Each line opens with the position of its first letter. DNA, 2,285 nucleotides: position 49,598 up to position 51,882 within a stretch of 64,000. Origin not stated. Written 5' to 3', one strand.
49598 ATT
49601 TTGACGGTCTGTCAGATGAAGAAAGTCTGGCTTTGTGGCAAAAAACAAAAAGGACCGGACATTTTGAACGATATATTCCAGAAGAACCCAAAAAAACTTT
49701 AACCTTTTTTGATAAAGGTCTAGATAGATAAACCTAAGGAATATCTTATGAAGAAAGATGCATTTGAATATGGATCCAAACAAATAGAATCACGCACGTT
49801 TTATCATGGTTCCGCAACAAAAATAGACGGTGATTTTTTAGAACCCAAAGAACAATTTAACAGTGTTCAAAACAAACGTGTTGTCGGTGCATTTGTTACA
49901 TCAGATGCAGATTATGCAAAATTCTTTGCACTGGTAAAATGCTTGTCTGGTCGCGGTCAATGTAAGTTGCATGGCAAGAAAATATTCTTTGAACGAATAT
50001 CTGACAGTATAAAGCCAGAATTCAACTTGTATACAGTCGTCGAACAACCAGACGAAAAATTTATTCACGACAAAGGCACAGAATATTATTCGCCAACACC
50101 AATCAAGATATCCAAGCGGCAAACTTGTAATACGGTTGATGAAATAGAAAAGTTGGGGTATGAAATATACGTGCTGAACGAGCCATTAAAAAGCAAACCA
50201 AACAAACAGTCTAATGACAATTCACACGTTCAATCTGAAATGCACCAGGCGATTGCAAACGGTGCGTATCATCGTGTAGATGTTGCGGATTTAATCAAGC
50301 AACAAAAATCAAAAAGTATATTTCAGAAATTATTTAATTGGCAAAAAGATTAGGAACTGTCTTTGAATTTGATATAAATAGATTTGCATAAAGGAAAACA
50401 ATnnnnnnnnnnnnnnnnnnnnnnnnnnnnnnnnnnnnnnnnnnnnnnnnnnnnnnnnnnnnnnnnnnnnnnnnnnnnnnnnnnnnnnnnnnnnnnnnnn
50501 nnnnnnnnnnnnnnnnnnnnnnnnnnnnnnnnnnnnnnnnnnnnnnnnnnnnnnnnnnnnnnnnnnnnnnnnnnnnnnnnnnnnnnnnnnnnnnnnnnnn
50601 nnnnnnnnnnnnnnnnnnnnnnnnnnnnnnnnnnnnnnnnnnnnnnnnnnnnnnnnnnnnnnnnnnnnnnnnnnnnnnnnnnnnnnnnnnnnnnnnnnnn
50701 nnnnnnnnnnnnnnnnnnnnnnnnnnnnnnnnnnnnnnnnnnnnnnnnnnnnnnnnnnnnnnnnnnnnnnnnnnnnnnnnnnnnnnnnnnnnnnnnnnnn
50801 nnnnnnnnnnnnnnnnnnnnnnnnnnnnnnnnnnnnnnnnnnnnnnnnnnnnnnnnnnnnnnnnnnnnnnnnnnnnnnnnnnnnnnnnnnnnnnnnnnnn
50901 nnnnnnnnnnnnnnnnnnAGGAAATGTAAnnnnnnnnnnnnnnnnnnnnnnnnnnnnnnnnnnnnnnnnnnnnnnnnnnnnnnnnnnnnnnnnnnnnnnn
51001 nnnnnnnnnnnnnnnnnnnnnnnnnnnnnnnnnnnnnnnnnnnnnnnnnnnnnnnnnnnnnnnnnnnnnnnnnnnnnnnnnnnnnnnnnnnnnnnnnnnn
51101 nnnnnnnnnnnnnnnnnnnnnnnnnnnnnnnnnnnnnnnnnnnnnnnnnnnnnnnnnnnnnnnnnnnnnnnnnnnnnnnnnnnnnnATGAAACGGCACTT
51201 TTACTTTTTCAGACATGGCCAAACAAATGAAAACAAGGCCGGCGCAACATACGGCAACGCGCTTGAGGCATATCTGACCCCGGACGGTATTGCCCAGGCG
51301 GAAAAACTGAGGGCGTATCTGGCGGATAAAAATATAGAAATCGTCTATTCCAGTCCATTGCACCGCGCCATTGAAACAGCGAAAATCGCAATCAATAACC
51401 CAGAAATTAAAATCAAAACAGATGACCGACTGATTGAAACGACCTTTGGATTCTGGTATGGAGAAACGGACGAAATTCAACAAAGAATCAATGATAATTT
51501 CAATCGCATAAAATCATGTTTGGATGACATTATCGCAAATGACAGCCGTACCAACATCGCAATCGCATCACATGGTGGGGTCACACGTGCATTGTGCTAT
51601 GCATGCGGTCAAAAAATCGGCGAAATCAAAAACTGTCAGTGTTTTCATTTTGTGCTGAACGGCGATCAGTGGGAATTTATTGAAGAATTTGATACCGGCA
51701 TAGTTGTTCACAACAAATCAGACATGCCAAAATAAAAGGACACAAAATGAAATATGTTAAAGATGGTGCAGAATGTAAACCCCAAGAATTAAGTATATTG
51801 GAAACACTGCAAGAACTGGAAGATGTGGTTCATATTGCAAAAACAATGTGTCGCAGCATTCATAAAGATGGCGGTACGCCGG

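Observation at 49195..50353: Two tandem paralogs with a PARP/KptA/DarT-like H-G-S ADP-ribosyltransferase-fold signature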

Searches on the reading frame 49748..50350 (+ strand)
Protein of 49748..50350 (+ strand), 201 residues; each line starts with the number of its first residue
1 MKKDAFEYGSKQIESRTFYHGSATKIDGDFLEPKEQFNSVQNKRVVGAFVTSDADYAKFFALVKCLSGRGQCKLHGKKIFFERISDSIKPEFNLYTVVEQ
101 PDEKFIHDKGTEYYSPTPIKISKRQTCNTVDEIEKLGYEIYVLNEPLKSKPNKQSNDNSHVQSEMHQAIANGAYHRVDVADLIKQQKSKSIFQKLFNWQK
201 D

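Call 3: search_protein_families(library=pfam, proteins=[window:49748-50350:+], max_evalue=10)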
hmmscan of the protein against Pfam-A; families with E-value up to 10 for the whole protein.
window:49748-50350:+ (201 aa): 0 families

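Call 4: search_protein_families(library=ncbifam, proteins=[window:49748-50350:+], max_evalue=10)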
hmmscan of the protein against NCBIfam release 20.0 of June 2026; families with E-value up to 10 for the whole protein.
window:49748-50350:+ (201 aa): 0 families

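Call 9: find_homologous_proteins(query=window:49748-50350:+, max_evalue=0.001)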
Query window:49748-50350:+ (201 aa): 63 proteins with E <= 0.001 among 102 candidates.
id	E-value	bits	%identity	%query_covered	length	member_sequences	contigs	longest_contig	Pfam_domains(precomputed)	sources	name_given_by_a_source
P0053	7.8e-131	452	100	100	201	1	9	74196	-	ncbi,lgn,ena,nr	ncbi:MAG: hypothetical protein IJX89_03660 [Alphaproteobacteria bacterium]|nr:hypothetical protein [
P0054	1.3e-129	448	100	100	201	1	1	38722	-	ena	-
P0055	3.0e-119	414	91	100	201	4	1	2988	-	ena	-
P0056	1.0e-117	409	90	100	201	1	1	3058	-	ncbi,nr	ncbi:MAG: hypothetical protein Q4C08_04455 [Pseudomonadota bacterium]|nr:hypothetical protein [Pseud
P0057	1.6e-117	408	90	100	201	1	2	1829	-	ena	-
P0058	4.3e-117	407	90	100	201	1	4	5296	-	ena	-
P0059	1.9e-116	405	89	100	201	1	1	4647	-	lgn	-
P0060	2.2e-116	404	89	100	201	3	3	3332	-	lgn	-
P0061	3.0e-116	404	89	100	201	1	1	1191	-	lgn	-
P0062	8.0e-116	403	89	100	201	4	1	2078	-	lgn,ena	-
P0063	1.9e-115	401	88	100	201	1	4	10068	-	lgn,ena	-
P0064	1.9e-115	401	89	100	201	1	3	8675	-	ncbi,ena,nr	ncbi:MAG: hypothetical protein IJE82_01625 [Alphaproteobacteria bacterium]|nr:hypothetical protein [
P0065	4.9e-115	400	88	100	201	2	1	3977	-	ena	-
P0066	7.5e-115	399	88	100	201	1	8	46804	-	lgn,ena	-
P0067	1.9e-114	398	87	100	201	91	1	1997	-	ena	-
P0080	7.0e-95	334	75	100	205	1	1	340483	-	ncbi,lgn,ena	-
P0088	3.7e-66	241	55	92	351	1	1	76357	-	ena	-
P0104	1.5e-55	206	51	95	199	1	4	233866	-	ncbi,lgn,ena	-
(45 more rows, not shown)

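Call 31: predict_structure(alignment_id=A4)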
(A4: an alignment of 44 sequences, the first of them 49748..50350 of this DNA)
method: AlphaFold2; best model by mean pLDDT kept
length: 201 residues; sequences in the alignment: 44
mean_pLDDT: 87.8   pTM: 0.79
mean pLDDT of the five models: 87.8, 87.7, 87.4, 87.0, 86.2
residues with pLDDT >= 90: 136; 70-90: 34; 50-70: 28; < 50: 3
segments of 3 or more residues with pLDDT < 50: none
pLDDT, mean of each block of 10 residues (from residue 1): 54 79 96 84 86 96 92 95 95 97 89 95 98 98 93 74 94 97 87 61 46
secondary structure, 60 per line:
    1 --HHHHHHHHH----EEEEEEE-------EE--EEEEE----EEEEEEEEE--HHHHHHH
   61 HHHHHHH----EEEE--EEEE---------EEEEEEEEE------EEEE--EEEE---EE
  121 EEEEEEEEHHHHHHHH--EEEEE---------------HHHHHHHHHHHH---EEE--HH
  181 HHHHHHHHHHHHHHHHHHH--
elements in order: H3-11 E16-22 E34-38 E43-51 H54-67 E72-75 E78-81 E91-99 E106-109 E112-115 E119-128 H129-136 E139-143 H159-170 E174-176 H179-199

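Call 37: find_encoding_contigs(protein=P0080, flank=8000, max_places=2)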
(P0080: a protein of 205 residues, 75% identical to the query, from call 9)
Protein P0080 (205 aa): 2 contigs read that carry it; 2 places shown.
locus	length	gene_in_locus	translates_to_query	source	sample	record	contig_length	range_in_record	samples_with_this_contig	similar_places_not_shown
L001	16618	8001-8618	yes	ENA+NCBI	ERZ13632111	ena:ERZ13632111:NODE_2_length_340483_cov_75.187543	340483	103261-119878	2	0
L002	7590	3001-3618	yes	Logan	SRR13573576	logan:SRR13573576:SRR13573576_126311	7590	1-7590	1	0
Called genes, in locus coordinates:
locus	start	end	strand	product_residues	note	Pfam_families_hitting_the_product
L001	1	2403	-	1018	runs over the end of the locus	PF00873:ACR_tran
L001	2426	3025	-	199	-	PF25967:RND-MFP_C (faint), PF25989:YknX_C (weak)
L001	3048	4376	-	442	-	PF02321:OEP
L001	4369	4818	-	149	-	PF12802:MarR_2, PF01047:MarR, PF01638:HxlR (weak), PF13463:HTH_27 (weak)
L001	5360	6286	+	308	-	PF00089:Trypsin (faint), PF13365:Trypsin_2 (faint)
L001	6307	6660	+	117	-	-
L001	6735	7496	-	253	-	-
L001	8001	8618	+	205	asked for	-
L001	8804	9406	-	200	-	-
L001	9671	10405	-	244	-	PF01636:APH (faint)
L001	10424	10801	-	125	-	PF00376:MerR, PF13411:MerR_1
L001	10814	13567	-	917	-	PF00521:DNA_topoisoIV, PF03989:DNA_gyraseA_C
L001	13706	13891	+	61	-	-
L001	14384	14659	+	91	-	-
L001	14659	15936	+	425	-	-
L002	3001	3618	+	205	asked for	-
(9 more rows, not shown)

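Call 38: find_encoding_contigs(protein=P0104, flank=8000, max_places=2)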
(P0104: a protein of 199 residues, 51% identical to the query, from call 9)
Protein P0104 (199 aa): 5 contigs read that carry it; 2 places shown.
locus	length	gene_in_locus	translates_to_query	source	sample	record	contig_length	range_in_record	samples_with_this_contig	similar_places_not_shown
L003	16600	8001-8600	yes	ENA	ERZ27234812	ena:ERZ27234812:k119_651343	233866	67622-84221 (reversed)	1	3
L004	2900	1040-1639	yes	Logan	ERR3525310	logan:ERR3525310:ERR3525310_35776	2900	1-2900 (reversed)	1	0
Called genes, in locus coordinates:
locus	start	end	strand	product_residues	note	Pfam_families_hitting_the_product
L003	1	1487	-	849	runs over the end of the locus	PF12705:PDDEXK_1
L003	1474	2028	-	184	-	PF03193:RsgA_GTPase (weak), PF00350:Dynamin_N (faint), PF01926:MMR_HSR1, PF02421:FeoB_N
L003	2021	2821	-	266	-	PF00590:TP_methylase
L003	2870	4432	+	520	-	PF04348:LppC, PF13458:Peripla_BP_6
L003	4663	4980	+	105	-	PF01541:GIY-YIG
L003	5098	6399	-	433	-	PF10396:TrmE_N, PF12631:MnmE_helical, PF01926:MMR_HSR1, PF02421:FeoB_N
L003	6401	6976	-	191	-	PF01330:RuvA_N, PF00633:HHH (faint), PF14520:HHH_5, PF07499:RuvA_C (weak)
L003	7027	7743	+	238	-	PF20772:TACO1_YebC_N, PF01709:Transcrip_reg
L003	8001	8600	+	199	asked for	-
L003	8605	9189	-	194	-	PF13302:Acetyltransf_3, PF00583:Acetyltransf_1 (weak)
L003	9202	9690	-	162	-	PF02075:RuvC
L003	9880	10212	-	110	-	PF05258:DciA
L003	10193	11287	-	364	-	PF03562:MltA, PF06725:3D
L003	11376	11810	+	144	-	PF02556:SecB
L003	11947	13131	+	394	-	PF07690:MFS_1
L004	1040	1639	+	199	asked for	-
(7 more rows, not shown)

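Call 41: find_encoding_contigs(protein=P0088, flank=7000, max_places=1)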
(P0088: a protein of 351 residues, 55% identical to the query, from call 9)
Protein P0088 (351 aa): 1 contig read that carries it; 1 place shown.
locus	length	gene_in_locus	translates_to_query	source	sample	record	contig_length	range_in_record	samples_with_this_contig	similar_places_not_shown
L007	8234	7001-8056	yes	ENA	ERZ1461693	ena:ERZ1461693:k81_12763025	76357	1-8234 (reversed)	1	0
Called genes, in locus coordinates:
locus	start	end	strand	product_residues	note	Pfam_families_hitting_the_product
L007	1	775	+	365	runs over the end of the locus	PF03706:LPG_synthase_TM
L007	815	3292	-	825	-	-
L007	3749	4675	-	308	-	PF01435:Peptidase_M48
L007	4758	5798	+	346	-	PF01551:Peptidase_M23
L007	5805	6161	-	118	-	-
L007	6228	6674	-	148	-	PF00436:SSB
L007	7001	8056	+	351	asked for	-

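Call 48: search_protein_families(library=phrogs, proteins=[window:49748-50350:+], max_evalue=0.01)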
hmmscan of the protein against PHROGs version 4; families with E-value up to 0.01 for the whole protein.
window:49748-50350:+ (201 aa): 0 families

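Call 49: search_protein_families(library=padloc, proteins=[window:49748-50350:+], max_evalue=0.01)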
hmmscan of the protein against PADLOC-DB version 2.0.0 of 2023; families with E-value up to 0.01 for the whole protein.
window:49748-50350:+ (201 aa): 0 families

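Call 63: fold_search(model_id=the predicted structure, library=viral)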
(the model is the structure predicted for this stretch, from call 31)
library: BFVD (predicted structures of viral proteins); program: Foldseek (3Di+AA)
matches with E <= 10: 561; with E <= 0.001: 3
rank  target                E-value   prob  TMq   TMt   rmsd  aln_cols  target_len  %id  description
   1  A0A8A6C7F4            4.4e-06  1.00  0.48  0.60   3.4       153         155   12  (no name in the UniProt tables at hand)
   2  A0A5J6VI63            4.4e-06  1.00  0.40  0.28  10.0       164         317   16  Uncharacterized protein [Megaviridae environmental sample]
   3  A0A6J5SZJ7            5.1e-05  1.00  0.33  0.49   4.8       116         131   17  Uncharacterized protein [uncultured Caudovirales phage]
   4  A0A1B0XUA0            1.0e-03  0.99  0.33  0.22  16.0       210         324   14  (no name in the UniProt tables at hand)
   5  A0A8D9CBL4            7.7e-03  0.99  0.29  0.26   7.7       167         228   15  Uncharacterized protein [uncultured marine phage]
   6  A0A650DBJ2            1.6e-02  0.96  0.30  0.20   8.6       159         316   11  (no name in the UniProt tables at hand)
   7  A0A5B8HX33            2.2e-02  0.92  0.31  0.25  11.7       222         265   11  Uncharacterized protein [Mimiviridae sp. ChoanoV1]
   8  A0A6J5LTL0            2.4e-02  1.00  0.30  0.51   4.6       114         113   17  Uncharacterized protein [uncultured Caudovirales phage]
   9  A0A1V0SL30            2.4e-02  0.66  0.29  0.12  13.2       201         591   12  DUF4116 domain-containing protein [Klosneuvirus KNV1]
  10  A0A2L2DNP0            2.5e-02  0.98  0.32  0.16   5.3       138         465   12  Ankyrin repeat protein [Acanthamoeba polyphaga mimivirus]
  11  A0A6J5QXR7            3.0e-02  0.98  0.30  0.53   4.9       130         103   16  Uncharacterized protein [uncultured Caudovirales phage]
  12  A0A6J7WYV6            3.0e-02  0.89  0.36  0.19  13.3       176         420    8  Uncharacterized protein [uncultured Caudovirales phage]
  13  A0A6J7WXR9            3.8e-02  0.30  0.23  0.10  18.7       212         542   10  Uncharacterized protein [uncultured Caudovirales phage]
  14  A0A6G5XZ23            5.2e-02  0.91  0.31  0.20   6.5       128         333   12  (no name in the UniProt tables at hand)
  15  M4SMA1                5.5e-02  0.87  0.30  0.42   8.5       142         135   12  (no name in the UniProt tables at hand)
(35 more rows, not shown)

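Call 85: search_dna_similar(query=window:49748-50350:+, collection=phages, mode=protein, max_evalue=1, max_rows=10)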
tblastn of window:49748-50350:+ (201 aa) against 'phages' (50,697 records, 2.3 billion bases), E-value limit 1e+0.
Records with a match: 2; places in all: 2; records where one place covers at least 80% of the query: 0.
Best place of each record, by identity: <60% 2.
By first word of the organism name: Providencia 1; Rhodobacter 1.
By host as written in the record: Providencia stuartii 1; Rhodobacter capsulatus YW1 1.
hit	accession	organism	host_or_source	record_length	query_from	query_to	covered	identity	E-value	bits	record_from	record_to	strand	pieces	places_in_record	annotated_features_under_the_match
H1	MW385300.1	Providencia phage PSTRCR_121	Providencia stuartii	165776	4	85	41%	31.0%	2e-2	41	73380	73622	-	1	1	hypothetical protein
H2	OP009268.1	Rhodobacter phage RcCWillis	Rhodobacter capsulatus YW1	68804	90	157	34%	30.4%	1e-1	39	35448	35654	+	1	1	tail tube protein | tail assembly chaperone (x2)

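Call 87: get_annotated_region(hit=H1, flank=1500)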
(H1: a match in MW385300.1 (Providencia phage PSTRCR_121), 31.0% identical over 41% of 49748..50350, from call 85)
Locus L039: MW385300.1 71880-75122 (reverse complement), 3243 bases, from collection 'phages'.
description: Providencia phage PSTRCR_121, complete genome.
organism: Providencia phage PSTRCR_121 (NCBI taxid 2801527)
taxonomy: Viruses; Duplodnaviria; Heunggongvirae; Uroviricota; Caudoviricetes; Straboviridae; Gualtarvirus
host: Providencia stuartii; source: sewage sample; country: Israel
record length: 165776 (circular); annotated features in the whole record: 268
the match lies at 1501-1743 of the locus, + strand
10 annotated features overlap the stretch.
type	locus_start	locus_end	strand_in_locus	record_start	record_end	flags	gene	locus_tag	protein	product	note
CDS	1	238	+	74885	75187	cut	-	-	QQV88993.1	hypothetical protein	-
CDS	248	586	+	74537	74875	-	-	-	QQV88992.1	hypothetical protein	-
tRNA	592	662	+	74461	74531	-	-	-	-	tRNA-Met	-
CDS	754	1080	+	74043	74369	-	-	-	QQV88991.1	hypothetical protein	-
CDS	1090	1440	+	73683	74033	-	-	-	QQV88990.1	hypothetical protein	-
CDS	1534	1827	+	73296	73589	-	-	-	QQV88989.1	hypothetical protein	-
CDS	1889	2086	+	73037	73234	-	-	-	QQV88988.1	hypothetical protein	-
CDS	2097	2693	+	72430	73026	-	-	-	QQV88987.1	hypothetical protein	-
CDS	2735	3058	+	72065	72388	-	-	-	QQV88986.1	hypothetical protein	-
CDS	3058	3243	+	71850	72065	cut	-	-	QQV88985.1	hypothetical protein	-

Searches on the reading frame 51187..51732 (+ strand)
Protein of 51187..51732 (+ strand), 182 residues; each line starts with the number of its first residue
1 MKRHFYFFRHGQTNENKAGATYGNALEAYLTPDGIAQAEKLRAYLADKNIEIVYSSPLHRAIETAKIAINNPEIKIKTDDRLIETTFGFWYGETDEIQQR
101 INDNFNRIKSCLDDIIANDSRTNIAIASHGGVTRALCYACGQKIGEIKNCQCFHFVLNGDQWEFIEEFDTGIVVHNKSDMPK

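Call 17: search_protein_families(library=pfam, proteins=[window:51187-51732:+], max_evalue=0.01)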
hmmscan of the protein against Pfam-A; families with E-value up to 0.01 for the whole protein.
window:51187-51732:+ (182 aa): 1 family
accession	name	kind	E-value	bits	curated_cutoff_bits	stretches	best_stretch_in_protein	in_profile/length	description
PF00300.27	His_Phos_1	-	6.2e-33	114.5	21.7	1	6-163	2-187/194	Histidine phosphatase superfamily (branch 1)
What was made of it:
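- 51187..51735 (+): Histidine phosphatase (His_Phos_1), 182 aa, whose start overlaps the end of the PQ-loop gene. His_Phos_1 genes recur beside single ORF1-type genes in other genomes. Pfam 6.2e-33 (call 17).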

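Call 49: search_protein_families(library=padloc, proteins=[window:51187-51732:+], max_evalue=0.01)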
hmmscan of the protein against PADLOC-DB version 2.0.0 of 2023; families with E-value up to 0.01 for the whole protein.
window:51187-51732:+ (182 aa): 0 families
